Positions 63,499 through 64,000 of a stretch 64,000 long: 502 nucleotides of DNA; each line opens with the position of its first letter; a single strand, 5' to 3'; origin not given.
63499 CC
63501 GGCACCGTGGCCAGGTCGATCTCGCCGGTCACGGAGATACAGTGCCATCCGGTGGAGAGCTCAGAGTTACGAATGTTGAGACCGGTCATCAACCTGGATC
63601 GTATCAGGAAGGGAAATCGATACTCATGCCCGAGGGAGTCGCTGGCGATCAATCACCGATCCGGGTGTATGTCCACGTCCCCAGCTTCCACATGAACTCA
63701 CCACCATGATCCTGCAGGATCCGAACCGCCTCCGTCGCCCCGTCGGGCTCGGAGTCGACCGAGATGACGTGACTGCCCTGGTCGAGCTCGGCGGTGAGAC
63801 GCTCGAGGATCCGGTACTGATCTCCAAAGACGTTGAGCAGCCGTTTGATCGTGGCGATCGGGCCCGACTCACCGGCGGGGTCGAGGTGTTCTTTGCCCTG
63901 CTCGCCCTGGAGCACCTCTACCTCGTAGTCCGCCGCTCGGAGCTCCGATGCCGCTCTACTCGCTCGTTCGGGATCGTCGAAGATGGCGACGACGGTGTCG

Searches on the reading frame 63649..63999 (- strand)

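Call 8: search_protein_families(library=pfam, proteins=[window:63649-63999:-], max_evalue=0.01)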
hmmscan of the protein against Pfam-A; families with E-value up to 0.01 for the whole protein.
window:63649-63999:- (116 aa): 1 family
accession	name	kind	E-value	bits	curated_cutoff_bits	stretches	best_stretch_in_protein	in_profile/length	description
PF24088.1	DUF7373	-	0.0086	16.4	27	0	2-27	86-111/193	Domain of unknown function (DUF7373) N-terminal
